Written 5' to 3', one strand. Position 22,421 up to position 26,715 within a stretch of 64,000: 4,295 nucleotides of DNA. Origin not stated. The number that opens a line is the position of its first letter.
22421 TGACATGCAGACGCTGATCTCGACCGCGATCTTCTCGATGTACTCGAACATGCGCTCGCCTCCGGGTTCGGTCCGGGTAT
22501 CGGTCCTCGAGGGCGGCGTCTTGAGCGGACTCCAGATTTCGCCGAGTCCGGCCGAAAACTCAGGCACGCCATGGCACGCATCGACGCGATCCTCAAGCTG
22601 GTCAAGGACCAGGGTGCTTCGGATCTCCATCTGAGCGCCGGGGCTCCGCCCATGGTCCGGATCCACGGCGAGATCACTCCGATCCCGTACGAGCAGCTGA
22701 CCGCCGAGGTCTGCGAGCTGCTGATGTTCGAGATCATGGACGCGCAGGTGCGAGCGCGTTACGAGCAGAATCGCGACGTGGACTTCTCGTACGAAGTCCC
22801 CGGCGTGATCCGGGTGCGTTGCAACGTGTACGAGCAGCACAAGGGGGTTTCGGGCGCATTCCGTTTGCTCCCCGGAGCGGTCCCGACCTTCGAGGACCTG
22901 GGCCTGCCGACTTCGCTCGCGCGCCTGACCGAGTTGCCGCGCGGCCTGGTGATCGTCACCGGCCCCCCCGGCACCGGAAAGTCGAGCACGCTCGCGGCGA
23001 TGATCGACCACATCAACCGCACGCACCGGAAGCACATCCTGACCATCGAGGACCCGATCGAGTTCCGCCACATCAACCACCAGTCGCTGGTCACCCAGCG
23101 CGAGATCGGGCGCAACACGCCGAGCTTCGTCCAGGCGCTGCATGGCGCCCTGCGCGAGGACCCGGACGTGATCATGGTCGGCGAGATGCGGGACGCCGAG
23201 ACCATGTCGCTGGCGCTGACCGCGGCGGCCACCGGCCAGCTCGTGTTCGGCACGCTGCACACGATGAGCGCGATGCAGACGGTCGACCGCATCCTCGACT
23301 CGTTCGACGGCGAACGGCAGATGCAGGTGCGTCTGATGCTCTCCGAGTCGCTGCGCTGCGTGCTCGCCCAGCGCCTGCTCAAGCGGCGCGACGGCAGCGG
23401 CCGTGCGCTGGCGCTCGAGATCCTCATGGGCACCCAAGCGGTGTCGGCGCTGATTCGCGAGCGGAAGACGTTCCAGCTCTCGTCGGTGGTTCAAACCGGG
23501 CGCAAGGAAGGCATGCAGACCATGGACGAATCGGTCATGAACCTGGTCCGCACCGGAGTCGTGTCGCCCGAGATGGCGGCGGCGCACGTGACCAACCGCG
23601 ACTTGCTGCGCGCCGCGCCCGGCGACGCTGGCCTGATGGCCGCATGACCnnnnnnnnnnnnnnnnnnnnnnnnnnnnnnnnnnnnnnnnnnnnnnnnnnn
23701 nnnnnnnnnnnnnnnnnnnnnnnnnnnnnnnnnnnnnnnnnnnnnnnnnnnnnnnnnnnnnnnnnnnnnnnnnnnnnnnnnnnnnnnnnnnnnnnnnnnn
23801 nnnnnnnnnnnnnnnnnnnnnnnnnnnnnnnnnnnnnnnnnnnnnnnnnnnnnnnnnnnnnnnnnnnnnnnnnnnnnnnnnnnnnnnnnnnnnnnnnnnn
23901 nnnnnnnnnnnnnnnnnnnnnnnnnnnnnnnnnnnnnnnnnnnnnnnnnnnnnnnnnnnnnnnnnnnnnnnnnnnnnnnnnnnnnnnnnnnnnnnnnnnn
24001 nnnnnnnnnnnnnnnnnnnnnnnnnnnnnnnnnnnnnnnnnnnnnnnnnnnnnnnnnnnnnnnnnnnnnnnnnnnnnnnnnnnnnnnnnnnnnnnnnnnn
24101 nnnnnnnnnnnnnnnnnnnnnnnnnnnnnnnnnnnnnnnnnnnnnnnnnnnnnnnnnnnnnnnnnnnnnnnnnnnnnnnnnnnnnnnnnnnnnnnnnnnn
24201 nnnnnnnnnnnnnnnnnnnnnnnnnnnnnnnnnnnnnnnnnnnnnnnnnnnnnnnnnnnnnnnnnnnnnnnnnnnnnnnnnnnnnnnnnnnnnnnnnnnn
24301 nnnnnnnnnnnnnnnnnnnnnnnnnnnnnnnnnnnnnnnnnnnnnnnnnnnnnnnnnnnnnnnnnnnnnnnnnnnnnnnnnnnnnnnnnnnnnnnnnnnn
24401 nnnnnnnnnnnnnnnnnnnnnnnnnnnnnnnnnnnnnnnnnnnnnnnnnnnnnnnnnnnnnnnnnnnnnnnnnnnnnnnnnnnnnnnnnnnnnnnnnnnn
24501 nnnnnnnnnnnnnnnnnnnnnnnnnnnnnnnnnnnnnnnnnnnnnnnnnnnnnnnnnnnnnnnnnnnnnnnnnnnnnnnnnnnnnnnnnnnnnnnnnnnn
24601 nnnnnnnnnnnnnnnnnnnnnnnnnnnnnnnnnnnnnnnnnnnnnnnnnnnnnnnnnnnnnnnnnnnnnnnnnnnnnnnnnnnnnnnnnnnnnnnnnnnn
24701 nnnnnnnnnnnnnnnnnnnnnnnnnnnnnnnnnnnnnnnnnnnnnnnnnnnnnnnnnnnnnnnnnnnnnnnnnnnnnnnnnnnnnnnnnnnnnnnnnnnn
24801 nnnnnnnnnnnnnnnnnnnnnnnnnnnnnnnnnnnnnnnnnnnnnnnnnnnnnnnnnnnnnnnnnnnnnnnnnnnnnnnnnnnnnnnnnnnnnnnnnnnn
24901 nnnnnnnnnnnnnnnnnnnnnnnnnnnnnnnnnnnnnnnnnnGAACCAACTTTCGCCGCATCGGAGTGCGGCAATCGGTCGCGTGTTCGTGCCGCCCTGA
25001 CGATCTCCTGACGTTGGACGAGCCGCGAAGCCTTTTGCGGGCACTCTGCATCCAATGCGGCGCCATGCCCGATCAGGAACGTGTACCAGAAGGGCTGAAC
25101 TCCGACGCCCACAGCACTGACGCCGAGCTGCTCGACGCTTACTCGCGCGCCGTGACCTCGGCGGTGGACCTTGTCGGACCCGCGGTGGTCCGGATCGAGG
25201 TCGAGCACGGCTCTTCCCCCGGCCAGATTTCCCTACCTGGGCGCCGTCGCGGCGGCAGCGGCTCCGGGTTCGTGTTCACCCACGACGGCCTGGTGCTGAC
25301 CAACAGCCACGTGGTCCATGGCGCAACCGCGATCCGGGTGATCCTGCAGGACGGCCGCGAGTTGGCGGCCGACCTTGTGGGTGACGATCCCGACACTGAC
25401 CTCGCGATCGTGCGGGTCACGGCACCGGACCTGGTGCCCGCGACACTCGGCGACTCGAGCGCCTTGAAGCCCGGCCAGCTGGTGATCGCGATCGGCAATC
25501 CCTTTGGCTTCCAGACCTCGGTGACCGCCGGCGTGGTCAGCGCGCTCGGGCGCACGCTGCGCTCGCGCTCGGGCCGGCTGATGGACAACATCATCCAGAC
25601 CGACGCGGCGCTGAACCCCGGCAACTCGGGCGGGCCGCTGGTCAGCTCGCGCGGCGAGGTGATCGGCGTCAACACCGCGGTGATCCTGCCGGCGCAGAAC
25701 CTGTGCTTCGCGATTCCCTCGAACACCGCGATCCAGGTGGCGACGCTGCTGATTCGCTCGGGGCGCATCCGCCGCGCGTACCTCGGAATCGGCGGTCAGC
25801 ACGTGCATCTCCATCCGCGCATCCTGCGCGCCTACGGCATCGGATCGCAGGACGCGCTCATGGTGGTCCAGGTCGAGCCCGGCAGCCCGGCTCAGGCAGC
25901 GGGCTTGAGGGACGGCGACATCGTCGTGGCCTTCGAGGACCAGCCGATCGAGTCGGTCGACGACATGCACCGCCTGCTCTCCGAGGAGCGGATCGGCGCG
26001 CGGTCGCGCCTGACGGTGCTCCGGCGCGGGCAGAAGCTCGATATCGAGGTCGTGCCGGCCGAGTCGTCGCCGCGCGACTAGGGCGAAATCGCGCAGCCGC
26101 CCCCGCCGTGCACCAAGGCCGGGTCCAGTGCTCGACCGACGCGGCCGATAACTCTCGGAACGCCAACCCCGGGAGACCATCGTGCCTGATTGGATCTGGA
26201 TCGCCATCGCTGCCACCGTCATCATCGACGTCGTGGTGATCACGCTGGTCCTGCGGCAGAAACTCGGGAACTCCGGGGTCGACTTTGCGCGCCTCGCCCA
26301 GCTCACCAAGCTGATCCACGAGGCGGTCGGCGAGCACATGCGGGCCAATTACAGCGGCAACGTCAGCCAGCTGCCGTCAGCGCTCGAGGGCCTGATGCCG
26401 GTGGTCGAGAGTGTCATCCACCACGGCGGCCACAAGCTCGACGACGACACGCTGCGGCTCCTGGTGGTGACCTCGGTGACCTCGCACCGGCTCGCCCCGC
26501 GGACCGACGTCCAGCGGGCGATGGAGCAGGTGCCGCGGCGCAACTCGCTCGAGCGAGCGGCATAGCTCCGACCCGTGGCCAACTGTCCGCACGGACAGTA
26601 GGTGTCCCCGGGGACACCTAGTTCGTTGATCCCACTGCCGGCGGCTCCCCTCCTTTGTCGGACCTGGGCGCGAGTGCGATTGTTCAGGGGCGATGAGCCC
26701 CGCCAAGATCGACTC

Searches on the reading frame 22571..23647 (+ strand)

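Call 61: search_protein_families(library=pfam, proteins=[window:22571-23647:+], max_evalue=0.001)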
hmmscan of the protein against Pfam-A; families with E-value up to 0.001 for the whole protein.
window:22571-23647:+ (358 aa): 6 families
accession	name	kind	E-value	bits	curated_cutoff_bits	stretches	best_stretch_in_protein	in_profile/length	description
PF00437.27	T2SSE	-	1.3e-42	146.2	24.9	1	4-329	12-333/370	Type II/IV secretion system protein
PF13191.12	AAA_16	-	5.2e-05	24.2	32.6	1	125-156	25-53/167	AAA ATPase domain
PF13245.12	AAA_19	-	0.00013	22.6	25.1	1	120-154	7-41/134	AAA domain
PF00004.35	AAA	-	0.00025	21.9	21.2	1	127-206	1-66/131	ATPase family associated with various cellular activities (AAA)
PF13086.12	AAA_11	-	0.00054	20.2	27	0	126-157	19-56/257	AAA domain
PF13401.12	AAA_22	-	0.00064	20.5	27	0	124-160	5-40/130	AAA domain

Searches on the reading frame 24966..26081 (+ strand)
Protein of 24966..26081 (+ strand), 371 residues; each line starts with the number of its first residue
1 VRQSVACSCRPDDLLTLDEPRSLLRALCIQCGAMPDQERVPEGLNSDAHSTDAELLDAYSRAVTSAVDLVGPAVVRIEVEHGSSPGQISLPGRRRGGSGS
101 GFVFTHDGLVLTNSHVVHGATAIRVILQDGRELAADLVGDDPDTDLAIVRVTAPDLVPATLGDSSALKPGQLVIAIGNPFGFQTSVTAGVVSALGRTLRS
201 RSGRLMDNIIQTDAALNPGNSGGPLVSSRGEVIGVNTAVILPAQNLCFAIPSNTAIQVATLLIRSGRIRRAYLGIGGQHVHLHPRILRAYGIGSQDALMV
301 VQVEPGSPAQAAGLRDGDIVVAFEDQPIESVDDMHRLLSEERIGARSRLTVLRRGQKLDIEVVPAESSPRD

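Call 3: search_protein_families(library=pfam, proteins=[window:24966-26081:+], max_evalue=1)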
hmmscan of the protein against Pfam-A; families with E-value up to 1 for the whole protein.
window:24966-26081:+ (371 aa): 10 families
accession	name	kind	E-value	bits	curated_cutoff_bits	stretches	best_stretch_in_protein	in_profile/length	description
PF13365.12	Trypsin_2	-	2.6e-38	132.4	27.6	1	99-235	1-144/144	Trypsin-like peptidase domain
PF00089.32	Trypsin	-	8e-19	68.8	20.6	1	78-252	6-213/220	Trypsin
PF13180.12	PDZ_2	-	4.2e-14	53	27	1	296-362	12-78/80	PDZ domain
PF17820.7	PDZ_6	-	7.8e-12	45.2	27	1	300-353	2-54/54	PDZ domain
PF00595.29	PDZ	-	0.00015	22.5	23.2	1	295-334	24-63/81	PDZ domain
PF05579.19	Peptidase_S32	-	0.00052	19.7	24.7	1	98-139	113-156/297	Equine arteritis virus serine endopeptidase S32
PF10459.15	Peptidase_S46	-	0.0063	15.7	22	1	96-120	46-70/698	Peptidase S46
PF04495.20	GRASP55_65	-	0.0077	17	27.7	1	296-340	43-88/138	GRASP55/65 PDZ-like domain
PF05578.19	Peptidase_S31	-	0.023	14.5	27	1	89-128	44-84/234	Pestivirus NS3 polyprotein peptidase S31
PF14685.13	PDZ_Tricorn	-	0.066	13.6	25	1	306-355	30-80/88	Tricorn protease PDZ domain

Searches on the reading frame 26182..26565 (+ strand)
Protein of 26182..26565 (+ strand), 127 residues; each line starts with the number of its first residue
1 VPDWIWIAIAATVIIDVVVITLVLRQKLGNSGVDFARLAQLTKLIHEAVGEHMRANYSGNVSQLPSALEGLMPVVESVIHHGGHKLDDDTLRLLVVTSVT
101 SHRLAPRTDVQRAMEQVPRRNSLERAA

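Call 3: search_protein_families(library=pfam, proteins=[window:26182-26565:+], max_evalue=1)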
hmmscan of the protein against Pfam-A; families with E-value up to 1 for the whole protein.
window:26182-26565:+ (127 aa): 1 family
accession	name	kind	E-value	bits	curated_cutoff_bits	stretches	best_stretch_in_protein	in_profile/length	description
PF22188.2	Phage_spike_P1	-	0.25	11.6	27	1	77-107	91-121/152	Phage PM2 spike protein P1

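Call 4: search_protein_families(library=ncbifam, proteins=[window:26182-26565:+], max_evalue=1)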
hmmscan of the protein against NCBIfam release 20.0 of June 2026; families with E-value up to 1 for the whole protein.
window:26182-26565:+ (127 aa): 1 family
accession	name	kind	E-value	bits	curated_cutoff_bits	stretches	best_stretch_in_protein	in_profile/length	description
NF041224.1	BagC_FevH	exception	0.077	11.8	750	1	49-106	19-77/368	bagremycin/ferroverdin biosynthesis 3,4-AHBA synthase BagC/FevH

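Call 20: search_protein_families(library=padloc, proteins=[window:26182-26565:+], max_evalue=0.1)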
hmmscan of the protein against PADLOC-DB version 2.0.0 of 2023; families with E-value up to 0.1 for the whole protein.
window:26182-26565:+ (127 aa): 0 families
